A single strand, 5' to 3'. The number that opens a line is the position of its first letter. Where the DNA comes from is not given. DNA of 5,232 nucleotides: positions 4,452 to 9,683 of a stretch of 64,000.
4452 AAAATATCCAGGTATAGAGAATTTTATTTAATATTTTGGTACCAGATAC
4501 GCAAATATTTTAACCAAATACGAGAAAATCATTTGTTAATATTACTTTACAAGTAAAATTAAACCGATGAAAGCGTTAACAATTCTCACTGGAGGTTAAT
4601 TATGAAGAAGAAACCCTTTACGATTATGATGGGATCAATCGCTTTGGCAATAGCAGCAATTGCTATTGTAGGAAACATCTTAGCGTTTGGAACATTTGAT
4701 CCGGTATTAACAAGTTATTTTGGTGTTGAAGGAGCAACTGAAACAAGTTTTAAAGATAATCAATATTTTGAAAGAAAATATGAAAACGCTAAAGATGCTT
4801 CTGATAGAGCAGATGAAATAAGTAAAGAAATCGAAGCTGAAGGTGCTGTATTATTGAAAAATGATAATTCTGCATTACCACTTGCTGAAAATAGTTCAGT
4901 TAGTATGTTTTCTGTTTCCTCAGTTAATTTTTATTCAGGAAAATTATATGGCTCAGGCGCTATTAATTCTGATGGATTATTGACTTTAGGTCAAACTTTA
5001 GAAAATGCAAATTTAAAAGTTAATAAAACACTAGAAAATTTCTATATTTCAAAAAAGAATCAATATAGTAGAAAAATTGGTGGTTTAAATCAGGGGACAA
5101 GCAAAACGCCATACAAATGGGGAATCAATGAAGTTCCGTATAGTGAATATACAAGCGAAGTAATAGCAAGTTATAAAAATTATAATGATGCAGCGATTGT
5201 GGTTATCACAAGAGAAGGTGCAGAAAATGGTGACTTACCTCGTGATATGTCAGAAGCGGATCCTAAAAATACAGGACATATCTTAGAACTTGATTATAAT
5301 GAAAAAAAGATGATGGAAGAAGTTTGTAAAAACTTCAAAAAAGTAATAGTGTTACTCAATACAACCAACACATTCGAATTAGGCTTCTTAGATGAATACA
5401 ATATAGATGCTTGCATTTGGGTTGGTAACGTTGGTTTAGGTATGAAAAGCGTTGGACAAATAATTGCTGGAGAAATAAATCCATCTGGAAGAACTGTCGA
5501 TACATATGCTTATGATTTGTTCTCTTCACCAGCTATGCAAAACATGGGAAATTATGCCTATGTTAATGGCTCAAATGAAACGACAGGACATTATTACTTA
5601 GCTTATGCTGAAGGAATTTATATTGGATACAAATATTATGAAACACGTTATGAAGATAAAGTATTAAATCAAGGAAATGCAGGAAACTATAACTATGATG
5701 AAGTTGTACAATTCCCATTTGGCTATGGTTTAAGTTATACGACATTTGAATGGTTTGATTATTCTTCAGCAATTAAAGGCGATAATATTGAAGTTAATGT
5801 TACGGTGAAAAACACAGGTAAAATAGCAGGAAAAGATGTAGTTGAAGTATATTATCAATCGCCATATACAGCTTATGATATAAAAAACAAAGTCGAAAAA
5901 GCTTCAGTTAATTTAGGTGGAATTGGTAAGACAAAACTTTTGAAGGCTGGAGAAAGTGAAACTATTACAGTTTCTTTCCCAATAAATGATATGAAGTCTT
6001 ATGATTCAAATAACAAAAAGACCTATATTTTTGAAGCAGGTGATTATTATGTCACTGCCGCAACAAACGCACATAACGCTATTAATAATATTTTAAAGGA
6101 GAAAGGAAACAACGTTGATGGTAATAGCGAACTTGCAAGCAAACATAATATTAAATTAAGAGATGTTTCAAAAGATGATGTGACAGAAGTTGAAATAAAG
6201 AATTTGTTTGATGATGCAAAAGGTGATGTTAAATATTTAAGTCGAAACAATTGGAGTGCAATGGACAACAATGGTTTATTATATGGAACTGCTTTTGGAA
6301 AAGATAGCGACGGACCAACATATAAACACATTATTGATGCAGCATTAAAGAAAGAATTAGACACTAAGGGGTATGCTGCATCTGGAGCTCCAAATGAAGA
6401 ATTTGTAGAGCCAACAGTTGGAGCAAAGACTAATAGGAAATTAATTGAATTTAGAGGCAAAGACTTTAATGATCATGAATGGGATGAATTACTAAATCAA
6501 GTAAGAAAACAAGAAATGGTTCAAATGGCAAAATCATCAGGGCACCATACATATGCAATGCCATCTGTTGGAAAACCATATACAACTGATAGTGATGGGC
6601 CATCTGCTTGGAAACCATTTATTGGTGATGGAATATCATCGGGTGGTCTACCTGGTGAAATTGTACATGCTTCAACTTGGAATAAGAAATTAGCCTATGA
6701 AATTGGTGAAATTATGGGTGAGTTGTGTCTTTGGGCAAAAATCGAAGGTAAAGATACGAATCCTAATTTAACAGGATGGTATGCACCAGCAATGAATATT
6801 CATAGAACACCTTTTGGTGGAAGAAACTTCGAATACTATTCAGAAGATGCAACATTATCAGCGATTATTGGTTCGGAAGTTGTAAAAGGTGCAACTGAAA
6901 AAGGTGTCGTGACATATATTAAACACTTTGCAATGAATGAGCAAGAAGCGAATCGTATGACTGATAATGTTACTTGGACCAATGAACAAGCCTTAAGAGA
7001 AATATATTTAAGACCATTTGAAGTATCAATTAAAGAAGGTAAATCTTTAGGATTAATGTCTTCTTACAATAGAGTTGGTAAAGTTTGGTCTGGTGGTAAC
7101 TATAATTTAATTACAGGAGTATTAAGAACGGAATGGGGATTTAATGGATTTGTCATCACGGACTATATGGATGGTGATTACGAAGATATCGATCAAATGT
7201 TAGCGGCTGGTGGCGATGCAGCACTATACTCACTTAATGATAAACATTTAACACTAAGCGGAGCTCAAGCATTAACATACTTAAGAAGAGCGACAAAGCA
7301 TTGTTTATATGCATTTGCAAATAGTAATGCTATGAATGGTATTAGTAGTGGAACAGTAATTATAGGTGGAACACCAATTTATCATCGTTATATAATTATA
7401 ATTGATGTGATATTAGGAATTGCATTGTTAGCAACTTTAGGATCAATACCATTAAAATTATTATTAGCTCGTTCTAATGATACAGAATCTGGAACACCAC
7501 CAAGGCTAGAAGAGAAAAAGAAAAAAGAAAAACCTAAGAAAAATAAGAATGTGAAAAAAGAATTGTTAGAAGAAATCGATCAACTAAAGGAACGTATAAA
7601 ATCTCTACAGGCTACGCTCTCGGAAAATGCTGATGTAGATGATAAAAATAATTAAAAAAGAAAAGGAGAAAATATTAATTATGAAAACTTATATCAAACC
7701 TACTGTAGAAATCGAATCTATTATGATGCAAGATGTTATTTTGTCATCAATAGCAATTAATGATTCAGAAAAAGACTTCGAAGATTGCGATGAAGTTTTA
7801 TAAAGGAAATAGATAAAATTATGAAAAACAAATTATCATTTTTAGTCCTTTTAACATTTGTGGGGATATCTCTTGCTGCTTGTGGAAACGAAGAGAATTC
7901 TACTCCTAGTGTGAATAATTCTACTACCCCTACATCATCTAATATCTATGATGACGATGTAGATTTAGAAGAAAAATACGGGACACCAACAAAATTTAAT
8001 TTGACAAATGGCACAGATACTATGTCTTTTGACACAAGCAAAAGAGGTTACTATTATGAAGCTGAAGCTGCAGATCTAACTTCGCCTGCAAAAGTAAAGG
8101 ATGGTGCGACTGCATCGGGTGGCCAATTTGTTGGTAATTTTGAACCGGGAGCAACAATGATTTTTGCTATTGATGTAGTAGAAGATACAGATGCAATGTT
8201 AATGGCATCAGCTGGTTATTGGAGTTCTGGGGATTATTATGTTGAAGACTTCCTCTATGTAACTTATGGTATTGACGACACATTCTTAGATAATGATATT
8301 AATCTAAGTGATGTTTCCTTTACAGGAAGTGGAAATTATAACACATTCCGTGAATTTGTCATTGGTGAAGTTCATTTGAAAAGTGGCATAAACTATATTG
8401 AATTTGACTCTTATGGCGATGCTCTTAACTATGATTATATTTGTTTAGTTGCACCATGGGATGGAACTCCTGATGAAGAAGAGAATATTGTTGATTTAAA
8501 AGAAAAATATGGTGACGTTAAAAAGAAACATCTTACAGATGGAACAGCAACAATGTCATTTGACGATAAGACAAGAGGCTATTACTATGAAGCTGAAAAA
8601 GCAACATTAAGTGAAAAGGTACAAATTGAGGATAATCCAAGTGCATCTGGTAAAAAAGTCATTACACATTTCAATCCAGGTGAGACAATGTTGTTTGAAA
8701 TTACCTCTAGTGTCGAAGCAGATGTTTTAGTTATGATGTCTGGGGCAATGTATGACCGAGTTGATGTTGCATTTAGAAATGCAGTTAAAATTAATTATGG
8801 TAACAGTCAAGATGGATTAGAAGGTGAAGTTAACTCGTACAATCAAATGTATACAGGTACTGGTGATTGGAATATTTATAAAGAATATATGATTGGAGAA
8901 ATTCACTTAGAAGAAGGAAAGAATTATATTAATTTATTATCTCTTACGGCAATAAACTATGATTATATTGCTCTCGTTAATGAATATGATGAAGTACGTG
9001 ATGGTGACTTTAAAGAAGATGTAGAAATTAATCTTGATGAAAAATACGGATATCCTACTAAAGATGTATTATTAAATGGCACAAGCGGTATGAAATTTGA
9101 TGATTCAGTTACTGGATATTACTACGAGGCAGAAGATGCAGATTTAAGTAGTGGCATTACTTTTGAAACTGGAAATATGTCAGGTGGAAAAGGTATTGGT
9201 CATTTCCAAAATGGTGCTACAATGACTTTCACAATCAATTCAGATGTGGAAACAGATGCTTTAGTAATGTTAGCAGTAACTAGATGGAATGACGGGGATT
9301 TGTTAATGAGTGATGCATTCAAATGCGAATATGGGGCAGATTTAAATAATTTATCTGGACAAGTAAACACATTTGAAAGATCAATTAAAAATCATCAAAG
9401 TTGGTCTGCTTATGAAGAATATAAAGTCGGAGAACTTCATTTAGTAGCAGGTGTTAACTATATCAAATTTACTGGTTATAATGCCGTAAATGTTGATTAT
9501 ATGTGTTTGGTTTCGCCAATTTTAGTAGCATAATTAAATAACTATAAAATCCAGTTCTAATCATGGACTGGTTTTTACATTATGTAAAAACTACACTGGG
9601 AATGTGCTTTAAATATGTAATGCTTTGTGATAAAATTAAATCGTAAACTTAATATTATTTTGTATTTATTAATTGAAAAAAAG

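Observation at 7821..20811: Family of tandem YYYEAE (CBM6/35-like) repeat lipoproteins showing modular shuffling or gene conversion between loci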

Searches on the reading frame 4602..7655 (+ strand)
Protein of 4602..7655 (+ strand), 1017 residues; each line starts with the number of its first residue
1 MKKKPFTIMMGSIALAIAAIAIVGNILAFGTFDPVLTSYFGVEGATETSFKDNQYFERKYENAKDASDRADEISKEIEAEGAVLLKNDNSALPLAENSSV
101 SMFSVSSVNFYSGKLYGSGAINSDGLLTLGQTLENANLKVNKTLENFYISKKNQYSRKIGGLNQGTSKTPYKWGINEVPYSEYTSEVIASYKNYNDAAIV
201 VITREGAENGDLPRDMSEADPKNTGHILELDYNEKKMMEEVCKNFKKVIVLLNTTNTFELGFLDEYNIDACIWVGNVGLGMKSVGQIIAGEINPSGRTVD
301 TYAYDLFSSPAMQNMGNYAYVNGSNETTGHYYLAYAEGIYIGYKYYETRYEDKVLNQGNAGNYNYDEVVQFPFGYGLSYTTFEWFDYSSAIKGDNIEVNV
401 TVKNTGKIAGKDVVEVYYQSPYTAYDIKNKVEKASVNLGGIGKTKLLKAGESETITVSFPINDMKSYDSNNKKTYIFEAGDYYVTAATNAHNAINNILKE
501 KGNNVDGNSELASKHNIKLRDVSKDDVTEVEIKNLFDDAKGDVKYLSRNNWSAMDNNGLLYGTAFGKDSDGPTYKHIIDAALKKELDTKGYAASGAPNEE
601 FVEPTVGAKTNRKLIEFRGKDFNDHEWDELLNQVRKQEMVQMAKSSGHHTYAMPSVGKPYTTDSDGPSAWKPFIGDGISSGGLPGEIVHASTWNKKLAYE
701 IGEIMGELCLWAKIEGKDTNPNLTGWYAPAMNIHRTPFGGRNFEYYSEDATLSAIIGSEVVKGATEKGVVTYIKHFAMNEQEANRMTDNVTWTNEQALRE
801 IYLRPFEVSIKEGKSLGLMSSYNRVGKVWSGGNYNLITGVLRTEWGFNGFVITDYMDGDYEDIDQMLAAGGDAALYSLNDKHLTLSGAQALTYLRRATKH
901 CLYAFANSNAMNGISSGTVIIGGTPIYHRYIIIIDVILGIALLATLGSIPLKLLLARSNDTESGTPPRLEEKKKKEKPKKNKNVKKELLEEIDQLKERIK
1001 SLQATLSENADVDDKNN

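Call 38: search_protein_families(library=pfam, proteins=[window:4602-7655:+], max_evalue=0.001)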
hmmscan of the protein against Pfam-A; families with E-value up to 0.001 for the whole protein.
window:4602-7655:+ (1017 aa): 3 families
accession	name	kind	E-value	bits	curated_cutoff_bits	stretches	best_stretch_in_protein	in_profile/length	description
PF00933.27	Glyco_hydro_3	-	2.9e-23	83.2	27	1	681-856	83-253/316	Glycosyl hydrolase family 3 N terminal domain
PF01915.27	Glyco_hydro_3_C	-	2.8e-20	73.6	31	1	83-343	2-200/200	Glycosyl hydrolase family 3 C-terminal domain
PF14310.12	Fn3-like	-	3.2e-06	27.6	25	1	413-488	2-69/71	Fibronectin type III-like domain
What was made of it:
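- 4602..7655 (+): GH3a. Domain-permuted GH3 glycosidase with an N-terminal TM helix, a C-terminal TM helix and a K/E-rich tail. It is co-directional with gene A. Pfam finds GH3_C, then Fn3-like, then GH3_N (call 38).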

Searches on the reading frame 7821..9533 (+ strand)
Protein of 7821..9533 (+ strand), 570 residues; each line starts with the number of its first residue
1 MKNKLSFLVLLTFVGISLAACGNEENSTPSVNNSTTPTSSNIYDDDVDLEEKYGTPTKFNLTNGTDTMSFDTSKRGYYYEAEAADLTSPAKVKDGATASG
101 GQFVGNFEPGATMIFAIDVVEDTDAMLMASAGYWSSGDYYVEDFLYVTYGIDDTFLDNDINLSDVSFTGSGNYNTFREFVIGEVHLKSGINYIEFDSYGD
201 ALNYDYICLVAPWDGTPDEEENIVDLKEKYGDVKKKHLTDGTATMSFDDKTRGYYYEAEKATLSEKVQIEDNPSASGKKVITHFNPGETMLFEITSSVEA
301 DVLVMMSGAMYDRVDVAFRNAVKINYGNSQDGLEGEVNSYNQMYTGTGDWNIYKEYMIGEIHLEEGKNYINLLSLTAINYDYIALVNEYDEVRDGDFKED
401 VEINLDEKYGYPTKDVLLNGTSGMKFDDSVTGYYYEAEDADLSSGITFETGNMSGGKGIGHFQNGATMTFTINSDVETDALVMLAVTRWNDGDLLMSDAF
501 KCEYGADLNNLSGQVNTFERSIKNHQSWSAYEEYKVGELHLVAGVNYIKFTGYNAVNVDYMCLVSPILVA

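Call 3: search_protein_families(library=pfam, proteins=[window:7821-9533:+], max_evalue=1)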
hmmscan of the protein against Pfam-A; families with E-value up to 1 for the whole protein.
window:7821-9533:+ (570 aa): 2 families
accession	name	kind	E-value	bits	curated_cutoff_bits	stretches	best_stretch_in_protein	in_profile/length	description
PF03422.21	CBM_6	-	1.1e-05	26.2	28.9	1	436-561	1-121/125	Carbohydrate binding module (family 6)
PF01477.28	PLAT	-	0.001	20.2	23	1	458-504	40-83/117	PLAT/LH2 domain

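Call 11: find_homologous_proteins(query=window:7821-9533:+, max_evalue=0.00001)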
Query window:7821-9533:+ (570 aa): 7 proteins with E <= 0.00001 among 8000 candidates.
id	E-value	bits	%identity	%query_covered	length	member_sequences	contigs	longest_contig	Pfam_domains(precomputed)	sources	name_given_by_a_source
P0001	0.0e+0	1285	100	100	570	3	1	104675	PF03422.22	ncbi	-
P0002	7.1e-136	472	38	91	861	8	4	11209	-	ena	-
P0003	9.8e-130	452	39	91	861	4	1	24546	-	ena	-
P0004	1.8e-124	435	61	61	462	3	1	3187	-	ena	-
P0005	2.1e-118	415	37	96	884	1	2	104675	-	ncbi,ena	-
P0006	7.6e-43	165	37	60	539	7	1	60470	-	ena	-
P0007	2.0e-12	65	24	75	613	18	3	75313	-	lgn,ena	-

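Call 12: find_encoding_contigs(protein=P0001, flank=10000, max_places=3)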
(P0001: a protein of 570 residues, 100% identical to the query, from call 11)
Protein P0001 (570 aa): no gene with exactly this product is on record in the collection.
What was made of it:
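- Tried and rejected: find_encoding_contigs for the exact A protein returned 'not on record' (call 12).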

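Call 13: find_encoding_contigs(protein=P0003, flank=10000, max_places=3)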
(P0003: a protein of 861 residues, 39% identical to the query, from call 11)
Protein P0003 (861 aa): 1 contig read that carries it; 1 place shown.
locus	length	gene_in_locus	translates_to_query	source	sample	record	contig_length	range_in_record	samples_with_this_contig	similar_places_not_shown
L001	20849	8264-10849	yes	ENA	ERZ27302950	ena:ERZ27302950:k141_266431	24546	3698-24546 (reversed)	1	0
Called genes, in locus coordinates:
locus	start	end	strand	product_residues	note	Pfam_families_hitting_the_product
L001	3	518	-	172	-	?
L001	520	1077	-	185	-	PF14278:TetR_C_8 (weak)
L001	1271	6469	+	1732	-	PF01915:Glyco_hydro_3_C, PF03422:CBM_6 (faint), PF14310:Fn3-like (weak), PF00933:Glyco_hydro_3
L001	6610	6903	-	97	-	PF01610:DDE_Tnp_ISL3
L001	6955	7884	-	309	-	PF01610:DDE_Tnp_ISL3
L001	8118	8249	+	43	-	-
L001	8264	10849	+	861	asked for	-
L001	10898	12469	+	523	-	PF16227:DUF4886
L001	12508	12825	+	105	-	-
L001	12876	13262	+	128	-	PF00165:HTH_AraC (weak), PF12833:HTH_18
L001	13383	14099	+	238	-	PF00072:Response_reg, PF04397:LytTR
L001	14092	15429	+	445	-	PF14501:HATPase_c_5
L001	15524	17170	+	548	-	PF07523:Big_3 (faint)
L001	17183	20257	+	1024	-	PF01915:Glyco_hydro_3_C, PF14310:Fn3-like (weak), PF00933:Glyco_hydro_3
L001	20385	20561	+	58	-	-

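Call 15: find_related_loci(query=window:7821-9533:+, collection=genome_contigs, flank=10000)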
Query window:7821-9533:+ (570 aa) in genome_contigs; peptide patterns used: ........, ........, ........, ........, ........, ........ (x = any residue, [..] = any of these).
121 stretches matched a pattern, but none encodes a relative of the query by tblastn (E <= 1e-3).
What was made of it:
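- Tried and rejected: The same search with protein A found 121 pattern matches but none confirmed, so the source species is not among the GTDB representatives (call 15).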

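Call 17: find_encoding_contigs(protein=P0004, flank=10000, max_places=5)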
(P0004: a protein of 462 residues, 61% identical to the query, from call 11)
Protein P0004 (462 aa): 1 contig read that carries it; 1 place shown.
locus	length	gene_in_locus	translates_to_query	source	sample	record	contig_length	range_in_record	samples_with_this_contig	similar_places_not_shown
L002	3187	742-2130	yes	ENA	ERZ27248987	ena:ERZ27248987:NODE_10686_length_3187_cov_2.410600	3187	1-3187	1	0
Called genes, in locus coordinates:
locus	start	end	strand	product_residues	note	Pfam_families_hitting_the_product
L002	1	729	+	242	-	?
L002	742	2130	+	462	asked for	-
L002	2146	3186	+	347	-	?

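Call 18: find_encoding_contigs(protein=P0005, flank=10000, max_places=5)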
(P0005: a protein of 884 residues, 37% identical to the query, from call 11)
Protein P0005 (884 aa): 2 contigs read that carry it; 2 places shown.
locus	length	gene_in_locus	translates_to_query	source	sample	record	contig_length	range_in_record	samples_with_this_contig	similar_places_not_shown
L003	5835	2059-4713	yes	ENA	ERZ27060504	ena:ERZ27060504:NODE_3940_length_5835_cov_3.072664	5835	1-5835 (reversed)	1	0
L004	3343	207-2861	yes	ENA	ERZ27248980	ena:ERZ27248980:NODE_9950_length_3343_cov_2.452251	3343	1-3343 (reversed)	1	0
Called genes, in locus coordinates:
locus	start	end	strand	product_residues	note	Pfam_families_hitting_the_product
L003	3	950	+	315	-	?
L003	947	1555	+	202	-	-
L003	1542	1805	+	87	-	PF09954:DUF2188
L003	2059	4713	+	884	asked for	-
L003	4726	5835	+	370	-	?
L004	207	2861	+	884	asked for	-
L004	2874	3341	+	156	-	?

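Call 31: find_encoding_contigs(protein=P0009, flank=3000, max_places=3)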
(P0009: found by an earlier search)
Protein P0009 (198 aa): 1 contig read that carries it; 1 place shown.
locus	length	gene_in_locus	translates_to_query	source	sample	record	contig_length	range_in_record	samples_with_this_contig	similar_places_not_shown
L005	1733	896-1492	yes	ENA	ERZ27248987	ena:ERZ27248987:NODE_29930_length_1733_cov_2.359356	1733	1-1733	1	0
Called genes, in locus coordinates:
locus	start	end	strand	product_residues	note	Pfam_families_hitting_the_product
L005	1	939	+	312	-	?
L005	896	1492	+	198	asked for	-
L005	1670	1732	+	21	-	?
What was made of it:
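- L002 and L005 come from a single sample with contig coverage of about 2.4 (calls 17, 31).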

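Call 32: find_encoding_contigs(protein=P0008, flank=8000, max_places=3)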
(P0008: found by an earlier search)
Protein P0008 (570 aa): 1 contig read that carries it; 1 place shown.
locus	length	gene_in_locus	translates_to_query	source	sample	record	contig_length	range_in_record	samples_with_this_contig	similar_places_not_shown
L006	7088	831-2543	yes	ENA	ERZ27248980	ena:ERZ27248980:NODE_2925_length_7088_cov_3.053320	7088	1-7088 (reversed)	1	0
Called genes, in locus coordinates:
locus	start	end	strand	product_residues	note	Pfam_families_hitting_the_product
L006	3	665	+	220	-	?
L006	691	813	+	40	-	-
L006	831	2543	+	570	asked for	PF03422:CBM_6 (faint)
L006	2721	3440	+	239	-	PF00072:Response_reg, PF04397:LytTR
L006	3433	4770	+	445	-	PF14501:HATPase_c_5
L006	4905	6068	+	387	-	PF07523:Big_3 (faint)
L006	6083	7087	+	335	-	?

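Call 55: find_encoding_contigs(protein=P0002, flank=10000, max_places=4)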
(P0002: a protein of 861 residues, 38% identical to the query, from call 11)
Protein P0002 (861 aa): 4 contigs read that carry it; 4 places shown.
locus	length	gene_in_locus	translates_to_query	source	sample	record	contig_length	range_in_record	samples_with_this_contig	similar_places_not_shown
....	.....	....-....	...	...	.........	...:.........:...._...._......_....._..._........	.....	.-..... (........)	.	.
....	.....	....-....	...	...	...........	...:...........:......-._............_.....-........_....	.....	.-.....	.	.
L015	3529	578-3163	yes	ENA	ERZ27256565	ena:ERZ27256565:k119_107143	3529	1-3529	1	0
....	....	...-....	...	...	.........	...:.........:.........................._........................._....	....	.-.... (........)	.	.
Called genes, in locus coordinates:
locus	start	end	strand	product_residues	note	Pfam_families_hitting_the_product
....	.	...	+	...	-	?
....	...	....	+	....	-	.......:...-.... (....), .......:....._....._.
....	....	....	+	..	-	-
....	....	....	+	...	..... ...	-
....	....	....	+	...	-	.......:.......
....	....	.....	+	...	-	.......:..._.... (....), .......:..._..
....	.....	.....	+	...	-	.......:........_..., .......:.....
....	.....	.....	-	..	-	?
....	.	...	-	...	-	?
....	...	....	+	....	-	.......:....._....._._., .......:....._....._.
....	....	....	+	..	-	-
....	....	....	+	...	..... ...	-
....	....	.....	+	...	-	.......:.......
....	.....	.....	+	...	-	?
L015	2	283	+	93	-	?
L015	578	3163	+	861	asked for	-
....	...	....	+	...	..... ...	-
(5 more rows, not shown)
